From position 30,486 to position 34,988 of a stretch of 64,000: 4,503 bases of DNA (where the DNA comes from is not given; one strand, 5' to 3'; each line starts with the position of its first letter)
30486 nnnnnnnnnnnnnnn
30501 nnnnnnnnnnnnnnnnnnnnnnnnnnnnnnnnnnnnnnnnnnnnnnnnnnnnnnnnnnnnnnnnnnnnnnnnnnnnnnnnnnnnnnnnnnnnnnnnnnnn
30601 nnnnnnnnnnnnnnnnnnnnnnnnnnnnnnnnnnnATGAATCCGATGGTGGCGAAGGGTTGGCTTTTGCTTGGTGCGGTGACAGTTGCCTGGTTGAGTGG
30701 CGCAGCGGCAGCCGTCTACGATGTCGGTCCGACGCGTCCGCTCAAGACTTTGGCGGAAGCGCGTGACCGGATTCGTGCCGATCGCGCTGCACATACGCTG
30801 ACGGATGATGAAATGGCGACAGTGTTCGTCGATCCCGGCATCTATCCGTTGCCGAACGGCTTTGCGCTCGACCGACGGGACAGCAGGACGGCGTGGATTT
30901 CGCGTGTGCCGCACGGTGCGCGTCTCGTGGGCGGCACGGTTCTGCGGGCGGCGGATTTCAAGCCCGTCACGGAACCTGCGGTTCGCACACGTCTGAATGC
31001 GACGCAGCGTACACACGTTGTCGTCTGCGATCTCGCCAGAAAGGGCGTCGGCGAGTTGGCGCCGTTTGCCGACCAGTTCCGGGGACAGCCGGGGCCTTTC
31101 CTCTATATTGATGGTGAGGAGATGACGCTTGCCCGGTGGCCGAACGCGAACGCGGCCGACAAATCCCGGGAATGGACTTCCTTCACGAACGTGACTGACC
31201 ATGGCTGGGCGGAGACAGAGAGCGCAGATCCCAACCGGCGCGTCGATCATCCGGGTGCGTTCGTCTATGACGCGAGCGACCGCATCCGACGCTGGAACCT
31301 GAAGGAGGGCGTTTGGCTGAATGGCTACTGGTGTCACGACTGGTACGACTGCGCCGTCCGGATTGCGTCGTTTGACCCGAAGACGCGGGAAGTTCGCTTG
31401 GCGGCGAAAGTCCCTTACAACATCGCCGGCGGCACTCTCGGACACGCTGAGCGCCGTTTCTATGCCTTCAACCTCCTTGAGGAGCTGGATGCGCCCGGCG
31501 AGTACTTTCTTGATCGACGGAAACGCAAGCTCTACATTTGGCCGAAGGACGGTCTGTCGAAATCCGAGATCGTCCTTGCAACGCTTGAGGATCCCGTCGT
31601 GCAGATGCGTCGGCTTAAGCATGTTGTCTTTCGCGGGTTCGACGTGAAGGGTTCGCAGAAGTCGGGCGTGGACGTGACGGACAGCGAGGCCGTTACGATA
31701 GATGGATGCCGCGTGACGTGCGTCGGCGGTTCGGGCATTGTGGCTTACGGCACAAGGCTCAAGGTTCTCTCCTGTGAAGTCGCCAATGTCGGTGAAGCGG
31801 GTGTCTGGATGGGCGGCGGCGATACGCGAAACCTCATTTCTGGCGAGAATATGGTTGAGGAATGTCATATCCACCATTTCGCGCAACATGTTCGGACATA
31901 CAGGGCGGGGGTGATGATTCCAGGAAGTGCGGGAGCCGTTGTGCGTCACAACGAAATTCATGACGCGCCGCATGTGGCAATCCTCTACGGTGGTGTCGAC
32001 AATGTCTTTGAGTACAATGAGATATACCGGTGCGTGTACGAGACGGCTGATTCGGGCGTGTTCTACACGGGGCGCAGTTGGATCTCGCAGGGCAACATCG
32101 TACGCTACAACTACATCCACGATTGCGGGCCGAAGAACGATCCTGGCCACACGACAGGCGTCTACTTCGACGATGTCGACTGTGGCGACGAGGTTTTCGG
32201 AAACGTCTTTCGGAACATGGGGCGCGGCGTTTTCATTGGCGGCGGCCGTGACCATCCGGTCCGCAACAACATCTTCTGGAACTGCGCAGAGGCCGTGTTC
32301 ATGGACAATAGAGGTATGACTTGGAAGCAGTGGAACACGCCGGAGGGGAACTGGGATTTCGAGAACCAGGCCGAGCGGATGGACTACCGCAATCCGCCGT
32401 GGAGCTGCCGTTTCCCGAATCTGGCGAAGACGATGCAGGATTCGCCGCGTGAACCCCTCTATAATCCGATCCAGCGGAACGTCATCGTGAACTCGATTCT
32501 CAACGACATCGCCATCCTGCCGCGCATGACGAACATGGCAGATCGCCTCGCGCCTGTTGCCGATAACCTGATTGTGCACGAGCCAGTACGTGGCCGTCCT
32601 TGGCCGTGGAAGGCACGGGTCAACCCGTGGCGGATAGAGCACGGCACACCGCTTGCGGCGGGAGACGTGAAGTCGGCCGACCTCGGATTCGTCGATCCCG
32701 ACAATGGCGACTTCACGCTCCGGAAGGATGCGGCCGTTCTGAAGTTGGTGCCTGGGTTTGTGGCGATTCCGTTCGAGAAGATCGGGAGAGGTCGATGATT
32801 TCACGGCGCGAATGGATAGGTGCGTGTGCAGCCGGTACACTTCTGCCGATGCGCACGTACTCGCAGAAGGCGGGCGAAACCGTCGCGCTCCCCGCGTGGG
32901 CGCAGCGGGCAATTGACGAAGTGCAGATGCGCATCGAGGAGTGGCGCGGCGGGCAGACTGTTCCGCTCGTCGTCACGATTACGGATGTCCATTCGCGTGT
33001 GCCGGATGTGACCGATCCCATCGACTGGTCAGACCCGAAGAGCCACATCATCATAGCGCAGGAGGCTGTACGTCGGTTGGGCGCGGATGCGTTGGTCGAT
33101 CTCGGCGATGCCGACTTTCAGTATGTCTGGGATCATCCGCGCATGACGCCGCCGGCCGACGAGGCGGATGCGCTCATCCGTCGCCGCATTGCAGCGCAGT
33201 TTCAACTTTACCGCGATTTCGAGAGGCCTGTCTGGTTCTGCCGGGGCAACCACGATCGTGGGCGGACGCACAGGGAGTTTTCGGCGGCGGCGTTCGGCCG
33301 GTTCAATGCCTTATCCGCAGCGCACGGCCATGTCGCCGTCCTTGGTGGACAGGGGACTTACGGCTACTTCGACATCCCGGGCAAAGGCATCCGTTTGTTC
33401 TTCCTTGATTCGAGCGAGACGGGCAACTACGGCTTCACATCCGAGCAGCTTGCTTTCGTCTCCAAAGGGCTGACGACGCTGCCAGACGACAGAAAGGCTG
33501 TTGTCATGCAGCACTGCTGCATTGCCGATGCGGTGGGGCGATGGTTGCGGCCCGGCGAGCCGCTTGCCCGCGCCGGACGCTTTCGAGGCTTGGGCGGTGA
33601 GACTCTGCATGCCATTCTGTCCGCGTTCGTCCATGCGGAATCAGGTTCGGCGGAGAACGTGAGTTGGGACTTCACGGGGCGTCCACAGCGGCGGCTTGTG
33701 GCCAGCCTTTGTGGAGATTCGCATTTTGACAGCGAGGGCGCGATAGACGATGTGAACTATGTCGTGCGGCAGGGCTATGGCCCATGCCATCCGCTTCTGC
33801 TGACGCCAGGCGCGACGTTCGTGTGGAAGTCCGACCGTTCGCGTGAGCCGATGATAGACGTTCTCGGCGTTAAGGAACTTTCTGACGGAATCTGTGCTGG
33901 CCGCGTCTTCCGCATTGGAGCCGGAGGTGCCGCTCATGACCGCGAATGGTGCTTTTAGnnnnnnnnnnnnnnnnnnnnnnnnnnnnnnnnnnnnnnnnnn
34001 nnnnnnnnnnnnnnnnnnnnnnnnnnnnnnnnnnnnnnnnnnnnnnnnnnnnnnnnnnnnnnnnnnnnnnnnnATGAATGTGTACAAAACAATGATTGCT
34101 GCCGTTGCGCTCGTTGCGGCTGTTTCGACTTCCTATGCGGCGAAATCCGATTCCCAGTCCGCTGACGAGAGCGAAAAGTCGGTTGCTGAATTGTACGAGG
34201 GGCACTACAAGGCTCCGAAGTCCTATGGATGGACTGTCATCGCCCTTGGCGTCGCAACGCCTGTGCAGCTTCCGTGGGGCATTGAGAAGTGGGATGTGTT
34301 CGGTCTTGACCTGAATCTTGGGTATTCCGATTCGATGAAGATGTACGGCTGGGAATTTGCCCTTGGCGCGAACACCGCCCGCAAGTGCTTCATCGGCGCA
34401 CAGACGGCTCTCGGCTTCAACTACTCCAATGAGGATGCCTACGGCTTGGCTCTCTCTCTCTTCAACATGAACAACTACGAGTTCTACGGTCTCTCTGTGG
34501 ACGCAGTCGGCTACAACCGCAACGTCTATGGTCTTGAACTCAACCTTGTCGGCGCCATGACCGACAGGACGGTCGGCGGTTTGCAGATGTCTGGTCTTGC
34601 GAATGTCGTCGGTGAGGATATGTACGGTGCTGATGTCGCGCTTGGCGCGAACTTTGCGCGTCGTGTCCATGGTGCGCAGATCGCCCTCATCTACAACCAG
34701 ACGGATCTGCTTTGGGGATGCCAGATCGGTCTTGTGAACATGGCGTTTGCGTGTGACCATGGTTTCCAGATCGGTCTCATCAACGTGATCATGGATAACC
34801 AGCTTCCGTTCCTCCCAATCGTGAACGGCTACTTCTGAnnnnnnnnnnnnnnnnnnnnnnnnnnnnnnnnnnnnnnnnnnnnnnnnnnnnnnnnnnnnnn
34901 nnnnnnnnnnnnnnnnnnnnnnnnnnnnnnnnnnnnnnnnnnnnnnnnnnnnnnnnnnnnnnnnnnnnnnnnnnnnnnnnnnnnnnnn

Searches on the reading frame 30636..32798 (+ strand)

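Call 9: search_protein_families(library=pfam, proteins=[window:30636-32798:+], max_evalue=0.001)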
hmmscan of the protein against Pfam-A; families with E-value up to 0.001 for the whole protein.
window:30636-32798:+ (720 aa): 3 families
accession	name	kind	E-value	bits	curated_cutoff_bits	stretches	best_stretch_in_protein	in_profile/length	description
PF13229.12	Beta_helix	-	2e-31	109.2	25.9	3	343-498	1-138/158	Right handed beta helix region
PF05048.19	NosD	-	1.2e-08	35.2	23.6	1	418-570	55-190/212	Periplasmic copper-binding protein (NosD)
PF21231.2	GH141_M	-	0.00064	20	27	0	272-304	124-156/156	GH141 insertion domain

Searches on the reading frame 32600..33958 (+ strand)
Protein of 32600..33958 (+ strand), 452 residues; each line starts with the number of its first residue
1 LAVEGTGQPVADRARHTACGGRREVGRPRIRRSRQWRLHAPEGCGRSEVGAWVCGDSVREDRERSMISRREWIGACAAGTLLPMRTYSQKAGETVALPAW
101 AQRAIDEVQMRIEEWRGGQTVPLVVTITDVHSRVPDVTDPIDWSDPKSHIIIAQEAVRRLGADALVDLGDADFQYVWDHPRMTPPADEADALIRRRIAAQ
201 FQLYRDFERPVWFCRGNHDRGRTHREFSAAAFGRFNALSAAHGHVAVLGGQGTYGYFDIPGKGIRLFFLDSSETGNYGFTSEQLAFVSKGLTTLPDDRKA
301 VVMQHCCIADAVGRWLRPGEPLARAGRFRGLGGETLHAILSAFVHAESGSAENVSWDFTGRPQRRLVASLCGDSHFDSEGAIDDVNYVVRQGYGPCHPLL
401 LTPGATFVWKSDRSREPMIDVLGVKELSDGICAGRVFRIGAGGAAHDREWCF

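Call 9: search_protein_families(library=pfam, proteins=[window:32600-33958:+], max_evalue=0.001)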
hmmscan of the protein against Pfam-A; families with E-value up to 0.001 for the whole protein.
window:32600-33958:+ (452 aa): 1 family
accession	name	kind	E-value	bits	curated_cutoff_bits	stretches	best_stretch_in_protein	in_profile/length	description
PF00149.33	Metallophos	-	2.9e-05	25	21.5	1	124-309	3-159/191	Calcineurin-like phosphoesterase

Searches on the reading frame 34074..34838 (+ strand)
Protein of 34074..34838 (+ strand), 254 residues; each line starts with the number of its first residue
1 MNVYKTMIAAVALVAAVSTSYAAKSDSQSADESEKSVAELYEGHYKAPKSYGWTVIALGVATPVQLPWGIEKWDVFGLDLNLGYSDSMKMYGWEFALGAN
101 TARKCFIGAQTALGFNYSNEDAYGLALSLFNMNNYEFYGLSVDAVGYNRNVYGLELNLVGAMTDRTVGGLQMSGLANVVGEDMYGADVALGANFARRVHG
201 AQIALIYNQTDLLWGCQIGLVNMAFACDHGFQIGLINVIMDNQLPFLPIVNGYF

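Call 3: search_protein_families(library=pfam, proteins=[window:34074-34838:+], max_evalue=0.01)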
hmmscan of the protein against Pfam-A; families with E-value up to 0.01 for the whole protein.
window:34074-34838:+ (254 aa): 1 family
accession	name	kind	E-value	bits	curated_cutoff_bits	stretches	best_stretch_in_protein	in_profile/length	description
PF20130.4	DUF6520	-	0.0059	17.4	25.4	0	1-43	1-42/83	Family of unknown function (DUF6520)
